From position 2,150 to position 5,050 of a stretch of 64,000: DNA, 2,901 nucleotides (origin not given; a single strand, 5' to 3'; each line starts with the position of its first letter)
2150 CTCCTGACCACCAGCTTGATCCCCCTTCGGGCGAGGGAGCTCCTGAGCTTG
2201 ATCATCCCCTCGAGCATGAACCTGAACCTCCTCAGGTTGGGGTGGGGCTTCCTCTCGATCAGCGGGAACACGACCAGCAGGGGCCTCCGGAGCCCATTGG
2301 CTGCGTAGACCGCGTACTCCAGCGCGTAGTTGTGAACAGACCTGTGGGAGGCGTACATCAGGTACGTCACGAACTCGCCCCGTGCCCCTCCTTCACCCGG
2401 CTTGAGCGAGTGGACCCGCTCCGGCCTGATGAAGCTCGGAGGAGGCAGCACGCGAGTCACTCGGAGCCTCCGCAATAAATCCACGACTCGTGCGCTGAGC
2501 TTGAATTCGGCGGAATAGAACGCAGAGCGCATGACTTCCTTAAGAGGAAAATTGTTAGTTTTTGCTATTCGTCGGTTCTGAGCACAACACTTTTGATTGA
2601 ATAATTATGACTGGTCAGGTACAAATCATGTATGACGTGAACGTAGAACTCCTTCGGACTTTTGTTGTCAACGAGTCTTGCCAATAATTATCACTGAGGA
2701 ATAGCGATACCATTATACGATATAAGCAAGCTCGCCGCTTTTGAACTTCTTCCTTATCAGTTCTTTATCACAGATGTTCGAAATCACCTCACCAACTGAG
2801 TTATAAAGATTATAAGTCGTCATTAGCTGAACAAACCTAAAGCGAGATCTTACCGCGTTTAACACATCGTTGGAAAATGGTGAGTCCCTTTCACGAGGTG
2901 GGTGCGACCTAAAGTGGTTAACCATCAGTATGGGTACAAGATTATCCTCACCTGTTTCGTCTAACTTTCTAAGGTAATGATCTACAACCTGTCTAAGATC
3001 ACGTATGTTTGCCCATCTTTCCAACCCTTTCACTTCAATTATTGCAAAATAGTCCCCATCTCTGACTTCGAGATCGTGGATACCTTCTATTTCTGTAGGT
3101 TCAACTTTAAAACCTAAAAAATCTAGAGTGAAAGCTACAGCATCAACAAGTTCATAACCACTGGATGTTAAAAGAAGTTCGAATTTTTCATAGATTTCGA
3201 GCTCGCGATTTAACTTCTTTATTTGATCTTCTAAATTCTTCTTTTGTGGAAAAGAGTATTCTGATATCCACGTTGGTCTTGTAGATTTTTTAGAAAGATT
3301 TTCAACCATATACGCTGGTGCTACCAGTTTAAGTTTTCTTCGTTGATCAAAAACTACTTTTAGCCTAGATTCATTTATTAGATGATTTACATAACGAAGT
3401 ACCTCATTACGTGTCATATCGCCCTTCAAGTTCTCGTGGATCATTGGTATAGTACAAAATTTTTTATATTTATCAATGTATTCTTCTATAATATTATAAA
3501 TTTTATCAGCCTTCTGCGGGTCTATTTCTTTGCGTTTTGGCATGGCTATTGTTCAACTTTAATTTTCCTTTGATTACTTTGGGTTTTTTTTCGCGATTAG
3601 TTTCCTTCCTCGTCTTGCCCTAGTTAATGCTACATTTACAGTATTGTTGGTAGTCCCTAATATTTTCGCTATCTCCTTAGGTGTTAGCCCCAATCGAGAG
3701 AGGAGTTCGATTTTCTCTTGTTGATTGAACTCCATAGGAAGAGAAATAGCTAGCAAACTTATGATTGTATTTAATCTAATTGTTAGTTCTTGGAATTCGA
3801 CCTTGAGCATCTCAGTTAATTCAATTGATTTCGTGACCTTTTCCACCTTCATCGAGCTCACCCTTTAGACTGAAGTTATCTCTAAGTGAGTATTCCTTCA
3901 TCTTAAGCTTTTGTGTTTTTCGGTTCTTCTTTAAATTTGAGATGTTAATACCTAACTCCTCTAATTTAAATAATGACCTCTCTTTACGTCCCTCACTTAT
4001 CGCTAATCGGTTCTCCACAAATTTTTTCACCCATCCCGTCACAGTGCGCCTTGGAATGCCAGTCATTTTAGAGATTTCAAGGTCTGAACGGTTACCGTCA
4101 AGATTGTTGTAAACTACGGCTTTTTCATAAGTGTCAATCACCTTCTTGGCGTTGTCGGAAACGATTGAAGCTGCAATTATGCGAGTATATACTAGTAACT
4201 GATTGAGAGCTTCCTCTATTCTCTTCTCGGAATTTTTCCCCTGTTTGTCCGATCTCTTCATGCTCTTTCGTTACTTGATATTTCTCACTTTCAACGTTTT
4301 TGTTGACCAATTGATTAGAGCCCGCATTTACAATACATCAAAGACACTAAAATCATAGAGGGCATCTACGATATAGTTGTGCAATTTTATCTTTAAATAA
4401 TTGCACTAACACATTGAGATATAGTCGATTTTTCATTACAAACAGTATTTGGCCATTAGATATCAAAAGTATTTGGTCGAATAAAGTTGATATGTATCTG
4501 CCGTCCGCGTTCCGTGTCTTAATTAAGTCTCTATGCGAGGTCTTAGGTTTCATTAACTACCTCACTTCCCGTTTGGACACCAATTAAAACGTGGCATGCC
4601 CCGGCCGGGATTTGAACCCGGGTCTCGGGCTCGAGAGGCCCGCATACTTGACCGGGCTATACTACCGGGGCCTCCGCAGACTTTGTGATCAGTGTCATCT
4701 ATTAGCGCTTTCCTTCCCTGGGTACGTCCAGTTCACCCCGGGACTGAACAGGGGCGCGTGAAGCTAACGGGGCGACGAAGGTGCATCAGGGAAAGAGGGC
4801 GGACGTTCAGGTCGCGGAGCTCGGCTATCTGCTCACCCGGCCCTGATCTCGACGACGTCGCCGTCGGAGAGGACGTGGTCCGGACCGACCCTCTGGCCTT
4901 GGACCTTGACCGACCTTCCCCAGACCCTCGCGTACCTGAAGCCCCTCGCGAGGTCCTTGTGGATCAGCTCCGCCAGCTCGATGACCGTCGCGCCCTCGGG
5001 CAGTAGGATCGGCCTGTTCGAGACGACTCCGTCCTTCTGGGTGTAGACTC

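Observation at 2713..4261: Island cassette: two small HTH proteins followed by a wHTH/coiled-coil/Mrr-like nuclease (candidate defence or addiction module)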

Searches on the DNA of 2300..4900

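Call 89: search_rna_families(source=window, start=2300, end=4900, threshold=evalue, max_evalue=1)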
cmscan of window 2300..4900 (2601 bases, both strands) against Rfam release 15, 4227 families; matches with E-value up to 1: 2.
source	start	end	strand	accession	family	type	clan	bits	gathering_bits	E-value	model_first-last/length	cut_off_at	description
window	4597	4671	-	RF00005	tRNA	Gene; tRNA;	CL00001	62.8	29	1.2e-12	1-71/71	no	tRNA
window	4598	4671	-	RF01684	mascRNA-menRNA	Gene;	-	28.3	42.5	0.0054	1-56/56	no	MALAT1-associated small cytoplasmic RNA/MEN beta RNA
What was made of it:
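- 4597..4671 (-): tRNA-Glu(CTC). Its 3' end is the right-hand breakpoint of the island. Rfam tRNA at 62.8 bits (call 89).
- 4262..4596 (-): 335-bp AT-rich non-coding leader upstream of the operon. It contains the perfect palindrome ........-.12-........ (4379-4406) around a TATA-like TTTAAA, which is a candidate promoter and operator. No Rfam family (call 89).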

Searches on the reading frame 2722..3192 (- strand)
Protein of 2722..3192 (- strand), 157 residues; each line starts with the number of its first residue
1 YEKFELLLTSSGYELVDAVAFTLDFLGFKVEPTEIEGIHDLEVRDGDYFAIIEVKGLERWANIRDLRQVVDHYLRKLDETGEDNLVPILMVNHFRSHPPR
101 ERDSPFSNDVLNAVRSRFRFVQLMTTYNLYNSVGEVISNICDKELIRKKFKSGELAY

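Call 53: predict_structure(alignment_id=A3)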
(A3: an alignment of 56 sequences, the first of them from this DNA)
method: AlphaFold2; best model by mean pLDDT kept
length: 157 residues; sequences in the alignment: 56
mean_pLDDT: 96.5   pTM: 0.91
mean pLDDT of the five models: 96.5, 96.3, 96.2, 95.9, 95.6
residues with pLDDT >= 90: 150; 70-90: 7; 50-70: 0; < 50: 0
segments of 3 or more residues with pLDDT < 50: none
pLDDT, mean of each block of 10 residues (from residue 1): 96 97 98 87 97 98 98 96 96 96 98 98 98 98 98 94
secondary structure, 60 per line:
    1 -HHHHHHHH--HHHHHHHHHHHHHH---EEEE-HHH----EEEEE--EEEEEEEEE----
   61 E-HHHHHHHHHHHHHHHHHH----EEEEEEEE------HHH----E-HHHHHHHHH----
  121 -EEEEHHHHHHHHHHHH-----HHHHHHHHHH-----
elements in order: H2-9 H12-25 E29-32 E41-45 E48-56 H63-80 E85-92 H108-116 E122-125 H126-137 H143-152
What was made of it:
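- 2734..3159 (-): C-terminal restriction-endonuclease-fold domain (residues 129-270). Catalytic codons: D157 (3073-3075), E170 (3034-3036), K172 (3028-3030). Domain model pLDDT 96.5 with alpha-beta-beta-beta-alpha-beta topology (call 53).
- On PD-(D/E)xK (restriction-endonuclease-like) superfamily: The domain model has pLDDT 96.5 and this topology (call 53).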

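Call 56: fold_search(model_id=the predicted structure, library=pdb)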
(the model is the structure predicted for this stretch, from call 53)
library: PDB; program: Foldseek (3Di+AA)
matches with E <= 10: 750; with E <= 0.001: 5
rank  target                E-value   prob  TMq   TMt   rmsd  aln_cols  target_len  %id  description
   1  1y88                  5.0e-04  1.00  0.55  0.47   9.3       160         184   11  Crystal Structure of Protein of Unknown Function AF1548 (released 2004-12-21)
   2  6qnz_B                5.7e-04  1.00  0.56  0.19   5.4       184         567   13  Crystal structure of the site-specific DNA nickase N.BspD6I E418A Mutant (released 2020-03-04)
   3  6qnz_A                6.1e-04  1.00  0.55  0.17   6.1       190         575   13  Crystal structure of the site-specific DNA nickase N.BspD6I E418A Mutant (released 2020-03-04)
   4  2fok_B                9.0e-04  1.00  0.59  0.20   5.0       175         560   14  STRUCTURE OF RESTRICTION ENDONUCLEASE FOKI (released 1998-06-17)
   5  2eo0_B                9.7e-04  1.00  0.40  0.48   8.4       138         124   16  Crystal Structure of Holliday Junction Resolvase ST1444 (released 2007-10-02)
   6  2ewf                  1.3e-03  1.00  0.50  0.16   5.8       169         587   13  Crystal structure of the site-specific DNA nickase N.BspD6I (released 2006-11-21)
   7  5gke_A                1.4e-03  1.00  0.52  0.35   3.4       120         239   21  Structure of EndoMS-dsDNA1 complex (released 2016-11-02)
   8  5lhc_A                2.0e-03  1.00  0.49  0.15   4.8       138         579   13  The structure of D456A mutant of Nt.BspD6I nicking endonuclease at 0.24 nm resolution . (released 2017-08-16)
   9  3a4k_A                2.0e-03  1.00  0.50  0.29   5.1       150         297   17  Crystal structural analysis of HindIII restriction endonuclease in complex with cognate DNA and divalent cations at 2. (released 2009-10-20)
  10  2fok_A                2.4e-03  1.00  0.59  0.20   4.8       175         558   15  STRUCTURE OF RESTRICTION ENDONUCLEASE FOKI (released 1998-06-17)
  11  5liq_B                2.4e-03  1.00  0.47  0.15   5.0       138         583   14  The structure of C160S,C508S,C578S mutant of Nt.BspD6I nicking endonuclease at 0.185 nm resolution . (released 2017-08-02)
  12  5lhc_B                3.1e-03  1.00  0.53  0.17   5.3       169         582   12  The structure of D456A mutant of Nt.BspD6I nicking endonuclease at 0.24 nm resolution . (released 2017-08-16)
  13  8z4i_A                3.3e-03  0.99  0.43  0.20   5.9       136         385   12  crystal structure of Cdn1 in complex with cA3 (released 2026-02-04)
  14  1gef_A                3.3e-03  0.99  0.38  0.47   9.7       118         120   19  Crystal structure of the archaeal holliday junction resolvase HJC (released 2001-03-21)
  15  2vld_A                3.8e-03  1.00  0.51  0.36   3.8       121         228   16  crystal structure of a repair endonuclease from Pyrococcus abyssi (released 2009-05-19)
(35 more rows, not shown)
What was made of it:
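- On PD-(D/E)xK (restriction-endonuclease-like) superfamily: All the top PDB matches, and most of the 50 listed, are PD-(D/E)xK nucleases, at probability up to 1.00 (call 56).
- Closest known: Mrr / Mrr_cat. Same: AF1548 is the best PDB match (call 56).
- The Hjc matches are weaker than the FokI and Mrr-like ones (call 56).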

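Call 77: search_protein_families(library=pfam, alignment_id=A3, max_evalue=1)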
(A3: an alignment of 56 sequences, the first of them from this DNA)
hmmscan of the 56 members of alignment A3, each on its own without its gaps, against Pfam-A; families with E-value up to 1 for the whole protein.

A. member 1, seq(157 aa): 1 family
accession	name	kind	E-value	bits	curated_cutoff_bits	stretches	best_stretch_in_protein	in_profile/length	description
PF04242.18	DUF424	-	0.12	13.2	25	1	130-155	1-27/92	Protein of unknown function (DUF424)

B. families by the number of members that match (of 56 scanned): 47 families (the first 25 are shown)
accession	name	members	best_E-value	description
PF04471.18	Mrr_cat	12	0.00033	Restriction endonuclease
PF13020.12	NOV_C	5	0.0015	Protein NO VEIN, C-terminal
PF08378.17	NERD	3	0.0015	Nuclease-related domain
PF22722.2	NA-iREase1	3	0.0052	NACHT-associated inactive Restriction Endonuclease 1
PF22563.2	iREC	2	0.031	Inactive Receiver domain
PF09061.11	Stirrup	1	0.0067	Stirrup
PF03672.18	UPF0154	1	0.007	Uncharacterised protein family (UPF0154)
PF22915.1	ARMH5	1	0.0076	Armadillo-like helical domain-containing protein 5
PF15289.11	RFXA_RFXANK_bdg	1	0.0079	Regulatory factor X-associated C-terminal binding domain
PF22136.2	MpAgo_N-like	1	0.011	Bacterial argonaute protein N-terminal domain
PF08011.17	PDDEXK_9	1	0.019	PD-(D/E)XK nuclease superfamily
PF08963.15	DUF1878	1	0.02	Protein of unknown function (DUF1878)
PF09687.15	PRESAN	1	0.021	Plasmodium RESA N-terminal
PF11778.13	SID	1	0.023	Septation initiation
PF18015.7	Acetyltransf_19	1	0.024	Acetyltransferase (GNAT) domain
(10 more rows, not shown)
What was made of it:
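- On Mrr family (type IV restriction): Twelve of 56 relatives hit weakly, best E 3.3e-4 (call 77).
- Closest known: Mrr / Mrr_cat. Same: Mrr_cat is the commonest weak Pfam hit among relatives (12 of 56; call 77).
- Mrr_cat is the nearest Pfam family among relatives (call 77), and AF1548 is the top structural hit (call 56).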

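Call 97: fold_search(model_id=the predicted structure, library=viral)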
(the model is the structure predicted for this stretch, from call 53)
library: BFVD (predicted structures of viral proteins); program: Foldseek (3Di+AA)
matches with E <= 10: 913; with E <= 0.001: 10
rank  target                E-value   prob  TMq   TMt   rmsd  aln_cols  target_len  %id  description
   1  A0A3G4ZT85            8.7e-05  1.00  0.49  0.36   5.2       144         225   12  Uncharacterized protein [Edafosvirus sp.]
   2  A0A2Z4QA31            1.5e-04  1.00  0.60  0.43   2.7       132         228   16  (no name in the UniProt tables at hand)
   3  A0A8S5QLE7            2.2e-04  1.00  0.58  0.35   4.2       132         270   19  Restriction endonuclease [Siphoviridae sp. ctVCm11]
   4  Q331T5                2.2e-04  1.00  0.57  0.44   5.6       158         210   13  (no name in the UniProt tables at hand)
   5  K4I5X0                4.4e-04  0.99  0.46  0.36  13.5       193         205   14  Uncharacterized protein [Salmonella phage STML-198]
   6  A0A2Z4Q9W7            4.7e-04  1.00  0.61  0.44   2.9       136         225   14  (no name in the UniProt tables at hand)
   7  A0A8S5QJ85            5.4e-04  1.00  0.58  0.34   3.8       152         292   14  Restriction endonuclease [Siphoviridae sp. ctezl47]
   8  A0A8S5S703            7.9e-04  1.00  0.63  0.27   2.4       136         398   12  Restriction endonuclease [Siphoviridae sp. ctVDy27]
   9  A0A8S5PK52            7.9e-04  1.00  0.61  0.41   4.9       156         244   15  Restriction endonuclease [Siphoviridae sp. ctXBp18]
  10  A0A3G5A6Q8            8.5e-04  1.00  0.59  0.32   5.6       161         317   11  Uncharacterized protein [Hyperionvirus sp.]
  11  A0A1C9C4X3            1.0e-03  0.97  0.39  0.14  12.1       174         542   15  Uncharacterized protein [Heterosigma akashiwo virus 01]
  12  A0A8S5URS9            1.2e-03  1.00  0.61  0.31   2.8       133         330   14  Restriction endonuclease [Siphoviridae sp. cthae16]
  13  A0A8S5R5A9            2.9e-03  1.00  0.49  0.29   4.6       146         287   16  Putative nuclease of the RecB family [Ackermannviridae sp. ctaCq7]
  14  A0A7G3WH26            3.3e-03  0.99  0.47  0.45   5.2       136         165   18  Putative endodeoxyribonuclease I [Arthronema virus TR020]
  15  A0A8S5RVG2            4.0e-03  0.96  0.35  0.29   7.7       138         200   14  PD-(D/E)XK nuclease superfamily protein [Siphoviridae sp. ctHip2]
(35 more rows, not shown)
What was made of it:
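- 2734..3159 (-): Foldseek against PDB and BFVD (calls 56, 97).
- On PD-(D/E)xK (restriction-endonuclease-like) superfamily: The BFVD matches agree (call 97).
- Closest known: Mrr / Mrr_cat. Same: Viral 'Restriction endonuclease' proteins match at TMq about 0.6 (call 97).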
